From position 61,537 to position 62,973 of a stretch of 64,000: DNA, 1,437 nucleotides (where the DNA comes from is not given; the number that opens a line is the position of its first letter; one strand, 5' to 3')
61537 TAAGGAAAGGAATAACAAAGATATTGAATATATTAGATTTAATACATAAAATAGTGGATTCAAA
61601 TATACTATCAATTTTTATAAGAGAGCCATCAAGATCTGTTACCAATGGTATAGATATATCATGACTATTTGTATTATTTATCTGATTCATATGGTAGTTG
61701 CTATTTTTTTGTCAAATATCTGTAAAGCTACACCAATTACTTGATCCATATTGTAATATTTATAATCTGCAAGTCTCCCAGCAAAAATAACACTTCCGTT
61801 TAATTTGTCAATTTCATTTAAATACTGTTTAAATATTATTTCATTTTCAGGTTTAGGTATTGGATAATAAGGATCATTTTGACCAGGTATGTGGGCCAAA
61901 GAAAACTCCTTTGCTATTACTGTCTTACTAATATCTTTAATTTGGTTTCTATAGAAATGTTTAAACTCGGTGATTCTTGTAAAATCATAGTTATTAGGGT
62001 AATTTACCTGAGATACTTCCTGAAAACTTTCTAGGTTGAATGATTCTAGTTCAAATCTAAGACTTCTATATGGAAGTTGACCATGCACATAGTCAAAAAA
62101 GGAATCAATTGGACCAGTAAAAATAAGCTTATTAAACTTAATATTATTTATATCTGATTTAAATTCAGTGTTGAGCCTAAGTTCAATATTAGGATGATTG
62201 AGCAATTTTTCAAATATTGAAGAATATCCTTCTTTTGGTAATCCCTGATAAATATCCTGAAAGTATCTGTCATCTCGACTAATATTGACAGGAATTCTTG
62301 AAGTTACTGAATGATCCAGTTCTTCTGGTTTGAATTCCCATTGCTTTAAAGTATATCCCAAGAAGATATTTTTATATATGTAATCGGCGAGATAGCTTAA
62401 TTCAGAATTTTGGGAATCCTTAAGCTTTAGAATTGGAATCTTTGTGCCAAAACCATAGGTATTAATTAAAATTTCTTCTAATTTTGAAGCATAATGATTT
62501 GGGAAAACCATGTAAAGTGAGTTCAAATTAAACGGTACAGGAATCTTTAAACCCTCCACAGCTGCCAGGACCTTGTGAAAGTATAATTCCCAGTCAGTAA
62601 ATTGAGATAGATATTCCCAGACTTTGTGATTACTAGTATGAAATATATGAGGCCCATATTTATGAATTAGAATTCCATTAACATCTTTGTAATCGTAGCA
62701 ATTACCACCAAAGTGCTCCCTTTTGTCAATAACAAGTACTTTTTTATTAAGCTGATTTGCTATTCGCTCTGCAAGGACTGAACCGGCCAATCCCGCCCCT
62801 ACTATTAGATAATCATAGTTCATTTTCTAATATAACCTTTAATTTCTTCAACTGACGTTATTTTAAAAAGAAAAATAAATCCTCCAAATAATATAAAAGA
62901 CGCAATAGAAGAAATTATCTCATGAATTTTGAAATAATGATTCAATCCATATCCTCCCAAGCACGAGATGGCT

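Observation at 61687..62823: Galf and Araf synthesis in one operon: both furanose building blocks of arabinogalactan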

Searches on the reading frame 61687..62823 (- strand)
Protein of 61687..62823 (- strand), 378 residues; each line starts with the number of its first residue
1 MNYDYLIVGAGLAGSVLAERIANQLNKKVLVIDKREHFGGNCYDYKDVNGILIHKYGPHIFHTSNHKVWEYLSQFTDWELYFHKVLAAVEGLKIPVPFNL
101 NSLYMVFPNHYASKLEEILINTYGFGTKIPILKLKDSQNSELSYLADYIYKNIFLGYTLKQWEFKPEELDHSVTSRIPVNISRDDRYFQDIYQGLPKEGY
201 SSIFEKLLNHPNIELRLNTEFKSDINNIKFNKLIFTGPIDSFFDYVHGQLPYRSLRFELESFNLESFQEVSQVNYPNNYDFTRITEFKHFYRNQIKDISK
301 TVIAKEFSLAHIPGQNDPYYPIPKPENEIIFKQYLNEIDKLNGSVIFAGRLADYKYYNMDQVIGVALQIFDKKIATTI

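Call 3: search_protein_families(library=pfam, proteins=[window:61687-62823:-])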
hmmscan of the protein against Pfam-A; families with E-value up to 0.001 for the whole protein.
window:61687-62823:- (378 aa): 3 families
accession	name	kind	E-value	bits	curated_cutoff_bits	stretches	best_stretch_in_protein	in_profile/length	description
PF03275.19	GLF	-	1.7e-71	240.6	26.3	1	153-356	2-203/203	UDP-galactopyranose mutase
PF13450.12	NAD_binding_8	-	1.9e-21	76.5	21.9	1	7-75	1-68/68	NAD(P)-binding Rossmann-like domain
PF07992.20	Pyr_redox_2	-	0.00011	22.2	26.1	1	3-50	1-48/291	Pyridine nucleotide-disulphide oxidoreductase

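Call 4: search_protein_families(library=ncbifam, proteins=[window:61687-62823:-])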
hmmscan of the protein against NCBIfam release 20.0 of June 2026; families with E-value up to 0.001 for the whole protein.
window:61687-62823:- (378 aa): 17 families
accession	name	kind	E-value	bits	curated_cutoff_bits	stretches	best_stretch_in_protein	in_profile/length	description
TIGR00031.1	UDP-GALP_mutase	equivalog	2.6e-130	434.8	303.75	1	3-374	2-377/378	UDP-galactopyranose mutase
NF005547.0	PRK07208.1-3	equivalog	1.1e-07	31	380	1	5-207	7-213/465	hypothetical protein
NF002550.0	PRK02106.1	subfamily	1e-06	27.6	605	1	1-34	4-37/563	choline dehydrogenase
TIGR01350.1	lipoamide_DH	equivalog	9.1e-06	24.6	408.8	1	2-43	1-40/461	dihydrolipoyl dehydrogenase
NF008519.0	PRK11445.1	equivalog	1.2e-05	24.7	303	1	2-52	3-50/355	FAD-binding protein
NF003585.0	PRK05249.1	equivalog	4.2e-05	22.4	465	1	2-44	6-47/464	Si-specific NAD(P)(+) transhydrogenase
NF004992.0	PRK06370.1-4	equivalog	5.8e-05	21.7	629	1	2-44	4-44/459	FAD-containing oxidoreductase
TIGR01813.1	flavo_cyto_c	subfamily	0.00035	19.4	285.45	1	6-42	3-39/444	flavocytochrome c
TIGR02032.1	GG-red-SF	subfamily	0.00039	20.2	158.8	1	3-37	1-34/297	geranylgeranyl reductase family protein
NF041853.1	hythiocyan_redase_MerA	equivalog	0.0004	19.4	650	1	2-45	3-46/440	hypothiocyanous acid reductase MerA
NF004776.0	PRK06116.1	equivalog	0.00041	19.5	480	1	2-86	4-85/450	glutathione-disulfide reductase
NF005560.0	PRK07233.1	equivalog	0.00042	19.3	252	1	6-72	4-67/435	hypothetical protein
TIGR03467.1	HpnE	equivalog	0.00056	19.3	283.05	1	6-74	2-69/430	hydroxysqualene dehydroxylase HpnE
TIGR03970.1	mycofact_MftG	equivalog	0.00059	18.9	387.45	1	4-54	2-48/487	mycofactocin dehydrogenase MftG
TIGR01810.1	betA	equivalog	0.00073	18.3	732.1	1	4-44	1-37/532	choline dehydrogenase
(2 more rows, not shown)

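Call 7: find_encoding_contigs(protein=window:61687-62823:-, flank=10000, max_places=6)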
Protein window:61687-62823:- (378 aa): no gene with exactly this product is on record in the collection.

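Call 10: find_homologous_proteins(query=window:61687-62823:-, max_evalue=1e-50)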
Query window:61687-62823:- (378 aa): 8000 proteins with E <= 1e-50 among 8000 candidates; the best 120 are listed.
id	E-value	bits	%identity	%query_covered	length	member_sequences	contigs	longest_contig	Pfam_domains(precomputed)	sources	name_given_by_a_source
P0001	3.3e-254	861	100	100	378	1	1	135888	PF03275.20,PF13450.13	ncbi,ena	-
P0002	1.4e-220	750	86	100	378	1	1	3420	PF03275.20,PF13450.13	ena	-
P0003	1.1e-184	632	74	99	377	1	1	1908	PF03275.20,PF13450.13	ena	-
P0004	2.7e-168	578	65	99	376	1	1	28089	PF03275.20,PF13450.13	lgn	-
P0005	1.2e-165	569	65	99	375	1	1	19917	PF03275.20,PF13450.13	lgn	-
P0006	1.6e-165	569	65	99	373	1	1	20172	PF03275.20,PF13450.13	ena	-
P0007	3.0e-165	568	64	100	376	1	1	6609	PF03275.20,PF13450.13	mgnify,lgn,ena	mgnify:CR=1 FL=1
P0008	5.9e-165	567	64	100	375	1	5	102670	PF03275.20,PF13450.13,PF00070.34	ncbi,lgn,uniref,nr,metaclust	ncbi:UDP-galactopyranose mutase [Candidatus Chrysopegis kryptomonas]|uniref:UDP-galactopyranose muta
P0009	6.0e-165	567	64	99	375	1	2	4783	PF03275.20,PF13450.13,PF00070.34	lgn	-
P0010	1.8e-163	562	66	99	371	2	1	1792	PF03275.20,PF13450.13,PF12831.14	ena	-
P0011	1.0e-162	560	63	99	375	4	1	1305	PF03275.20,PF13450.13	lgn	-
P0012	2.4e-162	559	64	99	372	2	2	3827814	PF03275.20,PF13450.13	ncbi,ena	-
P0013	1.7e-161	556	63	99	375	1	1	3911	PF03275.20,PF13450.13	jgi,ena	-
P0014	2.6e-161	555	64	99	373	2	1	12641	PF03275.20,PF13450.13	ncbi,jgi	-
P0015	5.7e-161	554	62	99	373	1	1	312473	PF03275.20,PF13450.13,PF00070.34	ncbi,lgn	ncbi:MAG: UDP-galactopyranose mutase [bacterium]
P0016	5.8e-161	554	64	99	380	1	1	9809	PF03275.20,PF13450.13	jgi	jgi:UDP-galactopyranose mutase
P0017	8.2e-161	553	62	99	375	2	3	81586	PF03275.20,PF13450.13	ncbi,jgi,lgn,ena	ncbi:MAG: UDP-galactopyranose mutase [Candidatus Kapaibacterium sp.]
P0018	1.2e-160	553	62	100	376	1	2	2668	PF03275.20,PF13450.13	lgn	-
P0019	1.2e-160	553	62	100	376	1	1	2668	PF03275.20,PF13450.13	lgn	-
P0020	1.7e-160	552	64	99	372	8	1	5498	PF03275.20,PF13450.13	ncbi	-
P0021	2.1e-160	552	63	98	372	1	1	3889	PF03275.20,PF13450.13,PF07992.21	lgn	-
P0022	4.4e-160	551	63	99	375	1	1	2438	PF03275.20,PF13450.13,PF00996.25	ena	-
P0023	4.8e-160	551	61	99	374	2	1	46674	PF03275.20,PF13450.13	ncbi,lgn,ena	-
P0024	7.8e-160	550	63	99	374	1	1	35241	PF03275.20,PF13450.13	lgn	-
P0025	8.6e-160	550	63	99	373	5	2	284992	PF03275.20,PF13450.13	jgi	jgi:UDP-galactopyranose mutase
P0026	1.5e-159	549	61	100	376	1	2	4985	PF03275.20,PF13450.13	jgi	-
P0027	2.1e-159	549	63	98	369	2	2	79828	PF03275.20,PF13450.13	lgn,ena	-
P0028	3.4e-159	548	63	99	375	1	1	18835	PF03275.20,PF01266.31,PF01593.31,PF13450.13,PF07992.21,PF00070.34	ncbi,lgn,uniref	ncbi:UDP-galactopyranose mutase [Geobacillus thermoleovorans]|uniref:UDP-galactopyranose mutase n=1 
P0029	5.0e-159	548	60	99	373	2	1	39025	PF03275.20,PF13450.13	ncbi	ncbi:MAG: UDP-galactopyranose mutase [Candidatus Kapaibacterium sp.]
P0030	9.4e-159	547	62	100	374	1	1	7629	PF03275.20,PF13450.13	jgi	jgi:UDP-galactopyranose mutase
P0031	9.4e-159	547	63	98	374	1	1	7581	PF03275.20,PF13450.13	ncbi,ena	-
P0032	1.2e-158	546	60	99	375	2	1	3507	PF03275.20,PF13450.13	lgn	-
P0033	1.8e-158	546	64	99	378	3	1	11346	PF03275.20,PF13450.13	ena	-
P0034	2.0e-158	546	62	99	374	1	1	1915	PF03275.20,PF13450.13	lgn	-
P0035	2.3e-158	545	62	99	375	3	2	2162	PF03275.20,PF13450.13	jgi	jgi:UDP-galactopyranose mutase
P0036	3.0e-158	545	62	99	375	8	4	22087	PF03275.20,PF13450.13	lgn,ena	-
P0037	4.8e-158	544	62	98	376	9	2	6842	PF03275.20,PF13450.13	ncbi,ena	-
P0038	5.5e-158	544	59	100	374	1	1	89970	PF03275.20,PF01593.31,PF13450.13,PF00070.34,PF12831.14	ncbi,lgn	-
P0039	6.2e-158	544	60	99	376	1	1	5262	PF03275.20,PF01593.31,PF13450.13,PF00070.34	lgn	-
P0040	6.6e-158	544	64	99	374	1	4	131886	PF03275.20,PF13450.13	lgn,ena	-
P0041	9.1e-158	543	62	99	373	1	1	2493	PF03275.20,PF13450.13,PF00070.34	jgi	jgi:UDP-galactopyranose mutase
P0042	1.3e-157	543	60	100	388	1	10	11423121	PF03275.20,PF13450.13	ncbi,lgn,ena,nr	ncbi:UDP-galactopyranose mutase [Rivularia sp. IAM M-261]|nr:UDP-galactopyranose mutase [Calothrix s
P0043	1.7e-157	543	62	99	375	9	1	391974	PF03275.20,PF13450.13,PF00070.34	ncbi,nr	ncbi:MAG: UDP-galactopyranose mutase [Candidatus Kapabacteria bacterium]|nr:UDP-galactopyranose muta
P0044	1.9e-157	542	63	99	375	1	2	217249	PF03275.20,PF13450.13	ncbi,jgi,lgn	ncbi:UDP-galactopyranose mutase [Candidatus Kapaibacterium sp.]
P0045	2.0e-157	542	62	99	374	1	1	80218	PF03275.20,PF13450.13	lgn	-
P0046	2.2e-157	542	60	99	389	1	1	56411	PF03275.20,PF13450.13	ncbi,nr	ncbi:MAG: UDP-galactopyranose mutase [Calothrix sp. C42_A2020_038]|nr:UDP-galactopyranose mutase [Ca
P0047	2.4e-157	542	61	99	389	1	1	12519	PF03275.20,PF13450.13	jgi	jgi:UDP-galactopyranose mutase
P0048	3.5e-157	542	62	100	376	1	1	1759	PF03275.20,PF13450.13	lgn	-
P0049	4.2e-157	541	63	99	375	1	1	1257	PF03275.20,PF13450.13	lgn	-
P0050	4.4e-157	541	60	99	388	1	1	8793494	PF03275.20,PF13450.13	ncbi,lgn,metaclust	metaclust:status=active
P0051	5.4e-157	541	62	99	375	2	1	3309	PF03275.20,PF13450.13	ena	-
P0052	5.4e-157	541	63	100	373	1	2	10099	PF03275.20,PF13450.13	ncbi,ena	-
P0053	5.7e-157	541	65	99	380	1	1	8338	PF03275.20,PF13450.13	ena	-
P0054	7.7e-157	540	64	99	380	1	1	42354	PF03275.20,PF13450.13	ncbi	-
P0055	8.6e-157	540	61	99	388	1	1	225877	PF03275.20,PF13450.13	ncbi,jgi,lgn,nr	ncbi:MAG: UDP-galactopyranose mutase [Calothrix sp. FI2-JRJ7]|jgi:UDP-galactopyranose mutase|nr:UDP-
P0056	9.7e-157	540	63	99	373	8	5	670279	PF03275.20,PF13450.13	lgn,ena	-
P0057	1.0e-156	540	61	99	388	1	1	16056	PF03275.20,PF13450.13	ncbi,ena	-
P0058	1.1e-156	540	62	100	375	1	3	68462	PF03275.20,PF13450.13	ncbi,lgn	-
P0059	1.3e-156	540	63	99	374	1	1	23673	PF03275.20,PF13450.13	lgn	-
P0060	1.4e-156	540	63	99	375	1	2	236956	PF03275.20,PF13450.13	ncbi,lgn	-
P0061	1.8e-156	539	63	99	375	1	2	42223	PF03275.20,PF13450.13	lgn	-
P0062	2.3e-156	539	60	99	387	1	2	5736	PF03275.20,PF01593.31,PF13450.13,PF00070.34,PF12831.14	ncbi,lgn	ncbi:MAG: UDP-galactopyranose mutase [Cyanobacteria bacterium J06643_5]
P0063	2.7e-156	539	59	100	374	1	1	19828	PF03275.20,PF01593.31,PF13450.13,PF00070.34,PF12831.14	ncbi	ncbi:MAG: UDP-galactopyranose mutase [Rivularia sp. (in: cyanobacteria)]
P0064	2.9e-156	538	60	99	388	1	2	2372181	PF03275.20,PF13450.13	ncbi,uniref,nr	ncbi:UDP-galactopyranose mutase [Dulcicalothrix desertica PCC 7102]|uniref:UDP-galactopyranose mutas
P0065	3.0e-156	538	62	100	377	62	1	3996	PF03275.20,PF13450.13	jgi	-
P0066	3.7e-156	538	62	99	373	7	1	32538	PF03275.20,PF13450.13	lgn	-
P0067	4.3e-156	538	59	100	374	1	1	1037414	PF03275.20,PF01593.31,PF13450.13,PF00070.34,PF12831.14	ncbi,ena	-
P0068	5.9e-156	537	60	99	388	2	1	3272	PF03275.20,PF13450.13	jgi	jgi:UDP-galactopyranose mutase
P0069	7.4e-156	537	61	99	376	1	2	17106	PF03275.20,PF01593.31,PF13450.13,PF00070.34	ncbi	-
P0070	7.9e-156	537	60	98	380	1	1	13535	PF03275.20,PF13450.13,PF00070.34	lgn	-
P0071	1.2e-155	536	64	99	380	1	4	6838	PF03275.20,PF13450.13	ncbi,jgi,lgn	ncbi:MAG: UDP-galactopyranose mutase [Candidatus Kapaibacteriota bacterium]|jgi:UDP-galactopyranose 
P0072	1.4e-155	536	60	99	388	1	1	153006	PF03275.20,PF13450.13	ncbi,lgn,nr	ncbi:UDP-galactopyranose mutase [Calothrix sp. HK-06]|nr:UDP-galactopyranose mutase [Calothrix sp. H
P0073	1.7e-155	536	60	99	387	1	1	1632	PF03275.20,PF13450.13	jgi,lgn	jgi:UDP-galactopyranose mutase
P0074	1.7e-155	536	64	99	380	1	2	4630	PF03275.20,PF13450.13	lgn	-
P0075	2.0e-155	536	62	99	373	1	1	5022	PF03275.20,PF13450.13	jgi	jgi:UDP-galactopyranose mutase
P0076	2.0e-155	536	59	99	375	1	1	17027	PF03275.20,PF01266.31,PF13450.13,PF00070.34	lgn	-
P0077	2.1e-155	536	64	99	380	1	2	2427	PF03275.20,PF13450.13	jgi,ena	jgi:UDP-galactopyranose mutase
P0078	2.1e-155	536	60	100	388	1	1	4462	PF03275.20,PF13450.13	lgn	-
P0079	2.3e-155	536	61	100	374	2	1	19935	PF03275.20,PF13450.13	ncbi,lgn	ncbi:MAG: UDP-galactopyranose mutase [Candidatus Kapaibacterium sp.]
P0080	2.4e-155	535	60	99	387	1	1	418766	PF03275.20,PF13450.13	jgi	jgi:UDP-galactopyranose mutase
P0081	3.1e-155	535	63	98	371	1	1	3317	PF03275.20,PF13450.13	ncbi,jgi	jgi:UDP-galactopyranose mutase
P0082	3.4e-155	535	61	99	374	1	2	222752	PF03275.20,PF13450.13,PF12831.14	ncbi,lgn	-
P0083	3.6e-155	535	62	99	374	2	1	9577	PF03275.20,PF13450.13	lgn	-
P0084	3.8e-155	535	62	100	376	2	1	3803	PF03275.20,PF13450.13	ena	-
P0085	5.6e-155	534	59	99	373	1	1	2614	PF03275.20,PF13450.13,PF00070.34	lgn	-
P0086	5.6e-155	534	58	100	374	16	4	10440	PF03275.20,PF01266.31,PF01593.31,PF13450.13,PF00070.34,PF12831.14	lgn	-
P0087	5.9e-155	534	64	99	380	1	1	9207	PF03275.20,PF13450.13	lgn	-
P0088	6.0e-155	534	61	99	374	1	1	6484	PF03275.20,PF13450.13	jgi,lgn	-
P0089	6.4e-155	534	59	100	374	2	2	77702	PF03275.20,PF01593.31,PF13450.13,PF00070.34,PF12831.14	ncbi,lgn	-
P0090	7.0e-155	534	62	99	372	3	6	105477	PF03275.20,PF13450.13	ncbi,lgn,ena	-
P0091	7.0e-155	534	59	99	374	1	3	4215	PF03275.20,PF13450.13,PF00070.34,PF12831.14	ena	-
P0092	7.7e-155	534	64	99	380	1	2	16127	PF03275.20,PF13450.13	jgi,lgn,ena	jgi:UDP-galactopyranose mutase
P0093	9.0e-155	534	59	99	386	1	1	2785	PF03275.20,PF13450.13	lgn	-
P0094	9.2e-155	534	58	99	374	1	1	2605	PF03275.20,PF13450.13,PF00070.34,PF12831.14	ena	-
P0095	1.0e-154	533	64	99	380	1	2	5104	PF03275.20,PF13450.13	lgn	-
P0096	1.2e-154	533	62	98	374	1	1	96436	PF03275.20,PF01593.31,PF13450.13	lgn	-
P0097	1.5e-154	533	64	99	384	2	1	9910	PF03275.20,PF13450.13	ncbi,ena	-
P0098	1.6e-154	533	60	99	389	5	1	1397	PF03275.20,PF01266.31,PF13450.13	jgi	jgi:UDP-galactopyranose mutase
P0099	1.6e-154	533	59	100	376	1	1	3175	PF03275.20,PF01593.31,PF13450.13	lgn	-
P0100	1.7e-154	533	60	98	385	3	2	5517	PF03275.20,PF13450.13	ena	-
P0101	1.8e-154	533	62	99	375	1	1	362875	PF03275.20,PF13450.13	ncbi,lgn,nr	ncbi:MAG TPA: UDP-galactopyranose mutase [Candidatus Kapabacteria bacterium]|nr:UDP-galactopyranose 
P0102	2.3e-154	532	59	99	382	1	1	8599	PF03275.20,PF01593.31,PF13450.13,PF12831.14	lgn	-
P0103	2.9e-154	532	59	100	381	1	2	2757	PF03275.20,PF01593.31,PF13450.13,PF00070.34,PF12831.14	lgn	-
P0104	3.4e-154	532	60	99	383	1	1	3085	PF03275.20,PF01266.31,PF13450.13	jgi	jgi:UDP-galactopyranose mutase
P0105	3.6e-154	532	62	99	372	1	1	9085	PF03275.20,PF13450.13,PF00070.34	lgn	-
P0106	3.7e-154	532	64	99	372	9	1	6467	PF03275.20,PF13450.13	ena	-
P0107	3.8e-154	532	62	98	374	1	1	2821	PF03275.20,PF13450.13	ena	-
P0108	3.9e-154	531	60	100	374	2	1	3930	PF03275.20,PF13450.13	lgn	-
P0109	4.0e-154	531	60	99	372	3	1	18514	PF03275.20,PF01266.31,PF01593.31,PF13450.13,PF00070.34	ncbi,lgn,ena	-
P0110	4.1e-154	531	62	99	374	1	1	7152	PF03275.20,PF01593.31,PF13450.13,PF12831.14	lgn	-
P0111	5.1e-154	531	59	100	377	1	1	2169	PF03275.20,PF01266.31,PF01593.31,PF13450.13,PF00070.34,PF12831.14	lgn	-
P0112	6.2e-154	531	59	99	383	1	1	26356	PF03275.20,PF01266.31,PF01593.31,PF13450.13,PF00070.34,PF12831.14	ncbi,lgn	ncbi:MAG: UDP-galactopyranose mutase [Cyanobacteria bacterium P01_D01_bin.50]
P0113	6.9e-154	531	61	99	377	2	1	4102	PF03275.20,PF13450.13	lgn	-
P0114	8.9e-154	530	62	99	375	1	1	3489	PF03275.20,PF13450.13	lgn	-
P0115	1.0e-153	530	64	99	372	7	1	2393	PF03275.20,PF13450.13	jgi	jgi:UDP-galactopyranose mutase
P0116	1.0e-153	530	62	100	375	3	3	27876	PF03275.20,PF13450.13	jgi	jgi:UDP-galactopyranose mutase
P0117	1.2e-153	530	59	99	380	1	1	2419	PF03275.20,PF13450.13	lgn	-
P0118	1.3e-153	530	61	99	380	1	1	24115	PF03275.20,PF13450.13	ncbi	-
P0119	1.5e-153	530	59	99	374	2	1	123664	PF03275.20,PF13450.13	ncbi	-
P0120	1.5e-153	530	60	99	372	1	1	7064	PF03275.20,PF01266.31,PF01593.31,PF13450.13,PF00070.34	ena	-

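Call 11: find_encoding_contigs(protein=P0001, flank=10000, max_places=4)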
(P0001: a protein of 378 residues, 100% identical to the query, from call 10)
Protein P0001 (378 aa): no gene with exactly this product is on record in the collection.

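Call 12: find_encoding_contigs(protein=P0002, flank=10000, max_places=4)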
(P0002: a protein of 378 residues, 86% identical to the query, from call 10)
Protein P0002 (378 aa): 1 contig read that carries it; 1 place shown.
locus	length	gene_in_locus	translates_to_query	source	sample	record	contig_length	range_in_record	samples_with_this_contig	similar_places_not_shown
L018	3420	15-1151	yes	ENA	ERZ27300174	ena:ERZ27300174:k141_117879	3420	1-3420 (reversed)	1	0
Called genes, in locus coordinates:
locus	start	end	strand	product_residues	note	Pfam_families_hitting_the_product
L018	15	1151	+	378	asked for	PF13450:NAD_binding_8, PF03275:GLF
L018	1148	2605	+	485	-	PF12710:HAD (weak), PF01040:UbiA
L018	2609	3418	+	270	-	?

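Call 14: find_encoding_contigs(protein=P0004, flank=10000, max_places=2)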
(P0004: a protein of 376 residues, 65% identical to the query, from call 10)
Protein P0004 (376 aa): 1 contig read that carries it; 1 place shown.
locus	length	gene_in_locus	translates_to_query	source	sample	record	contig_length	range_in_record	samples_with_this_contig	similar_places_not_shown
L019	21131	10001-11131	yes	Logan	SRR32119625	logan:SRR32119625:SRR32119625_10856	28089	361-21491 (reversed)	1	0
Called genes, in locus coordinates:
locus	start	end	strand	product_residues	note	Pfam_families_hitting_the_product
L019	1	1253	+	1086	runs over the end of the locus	PF14870:PSII_BNR (faint), PF02012:BNR (faint), PF15902:Sortilin-Vps10, PF25014:NET2A (weak)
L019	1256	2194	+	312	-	-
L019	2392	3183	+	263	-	PF03330:DPBB_1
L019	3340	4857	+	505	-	PF12895:ANAPC3 (faint), PF00515:TPR_1 (faint), PF07719:TPR_2 (faint), PF13181:TPR_8 (faint), PF13424:TPR_12 (faint), PF13428:TPR_14 (faint), PF13429:TPR_15 (faint), PF13414:TPR_11, +6 more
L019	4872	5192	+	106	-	PF11950:DUF3467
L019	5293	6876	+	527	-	-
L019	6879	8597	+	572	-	PF03065:Glyco_hydro_57, PF09210:BE_C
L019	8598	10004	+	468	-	PF01943:Polysacc_synt, PF13440:Polysacc_synt_3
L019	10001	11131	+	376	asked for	PF13450:NAD_binding_8, PF03275:GLF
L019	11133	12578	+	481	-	PF01040:UbiA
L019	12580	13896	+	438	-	PF01565:FAD_binding_4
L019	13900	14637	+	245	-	PF00106:adh_short, PF13561:adh_short_C2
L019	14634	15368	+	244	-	PF00149:Metallophos, PF12850:Metallophos_2 (faint)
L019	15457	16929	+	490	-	PF00749:tRNA-synt_1c, PF19269:Anticodon_2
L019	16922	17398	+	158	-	-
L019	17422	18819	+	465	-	PF00072:Response_reg, PF00158:Sigma54_activat, PF01078:Mg_chelatase (faint), PF14532:Sigma54_activ_2, PF25601:AAA_lid_14, PF18024:HTH_50 (faint), PF02954:HTH_8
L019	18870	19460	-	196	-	PF01029:NusB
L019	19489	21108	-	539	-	PF07676:PD40, PF00691:OmpA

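Call 15: find_encoding_contigs(protein=P0006, flank=10000, max_places=2)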
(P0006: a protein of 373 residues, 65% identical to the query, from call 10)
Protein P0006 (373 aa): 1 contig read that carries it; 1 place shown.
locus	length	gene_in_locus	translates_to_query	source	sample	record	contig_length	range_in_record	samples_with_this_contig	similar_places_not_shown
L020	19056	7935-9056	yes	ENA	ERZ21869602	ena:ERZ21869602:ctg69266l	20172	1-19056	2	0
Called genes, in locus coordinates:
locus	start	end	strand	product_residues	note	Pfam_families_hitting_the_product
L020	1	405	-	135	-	?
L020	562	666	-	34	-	-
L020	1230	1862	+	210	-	-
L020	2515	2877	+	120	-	PF07719:TPR_2 (faint), PF12895:ANAPC3 (weak), PF13432:TPR_16, PF14559:TPR_19 (weak)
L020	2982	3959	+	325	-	PF07719:TPR_2 (faint), PF13181:TPR_8 (faint), PF13424:TPR_12 (faint), PF13428:TPR_14 (faint), PF00515:TPR_1 (faint), PF13414:TPR_11 (weak)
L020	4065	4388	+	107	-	PF11950:DUF3467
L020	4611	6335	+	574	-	PF03065:Glyco_hydro_57, PF09210:BE_C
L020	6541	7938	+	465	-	PF01943:Polysacc_synt, PF13440:Polysacc_synt_3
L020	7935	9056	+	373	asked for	PF13450:NAD_binding_8, PF03275:GLF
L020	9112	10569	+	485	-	PF12710:HAD (weak), PF01040:UbiA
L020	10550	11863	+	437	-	PF01565:FAD_binding_4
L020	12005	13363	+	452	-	-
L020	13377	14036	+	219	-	-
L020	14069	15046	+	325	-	PF12770:CHAT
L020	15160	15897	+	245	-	PF00106:adh_short, PF13561:adh_short_C2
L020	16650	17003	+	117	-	-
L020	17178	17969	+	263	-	PF00078:RVT_1, PF00680:RdRP_1 (faint)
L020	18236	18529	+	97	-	-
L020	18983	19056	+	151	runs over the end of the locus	PF01925:TauE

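Call 16: find_encoding_contigs(protein=P0005, flank=10000, max_places=2)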
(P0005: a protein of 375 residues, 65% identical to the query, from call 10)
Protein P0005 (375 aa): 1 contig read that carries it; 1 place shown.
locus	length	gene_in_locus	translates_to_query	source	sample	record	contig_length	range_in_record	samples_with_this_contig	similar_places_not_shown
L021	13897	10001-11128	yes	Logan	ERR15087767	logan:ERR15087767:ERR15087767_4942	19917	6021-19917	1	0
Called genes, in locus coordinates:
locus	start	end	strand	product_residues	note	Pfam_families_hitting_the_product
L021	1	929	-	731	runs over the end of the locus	PF13191:AAA_16, PF07719:TPR_2 (faint), PF28559:TPR_SusR (faint), PF13424:TPR_12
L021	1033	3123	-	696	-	PF00512:HisKA, PF02518:HATPase_c, PF00072:Response_reg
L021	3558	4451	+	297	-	-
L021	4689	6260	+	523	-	PF12895:ANAPC3 (faint), PF13429:TPR_15 (faint), PF23914:TPR_CcmH_CycH (weak), PF14559:TPR_19 (weak), PF13432:TPR_16 (weak), PF00515:TPR_1 (weak), PF07719:TPR_2 (weak), PF13414:TPR_11 (weak), +12 more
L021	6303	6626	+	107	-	PF11950:DUF3467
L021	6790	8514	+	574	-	PF03065:Glyco_hydro_57, PF09210:BE_C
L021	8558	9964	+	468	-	PF01943:Polysacc_synt, PF13440:Polysacc_synt_3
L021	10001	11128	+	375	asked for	PF13450:NAD_binding_8, PF03275:GLF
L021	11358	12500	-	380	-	PF03977:OAD_beta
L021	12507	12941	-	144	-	PF25917:BSH_RND (faint), PF25919:BSH_CusB (faint), PF00364:Biotin_lipoyl, PF25973:BSH_CzcB (faint)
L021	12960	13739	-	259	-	PF04277:OAD_gamma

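Call 19: search_protein_families(library=pfam, proteins=[L019:5293-6876:+], max_evalue=10)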
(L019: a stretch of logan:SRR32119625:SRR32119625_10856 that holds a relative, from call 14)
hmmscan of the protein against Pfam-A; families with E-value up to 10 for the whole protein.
L019:5293-6876:+ (527 aa): 0 families
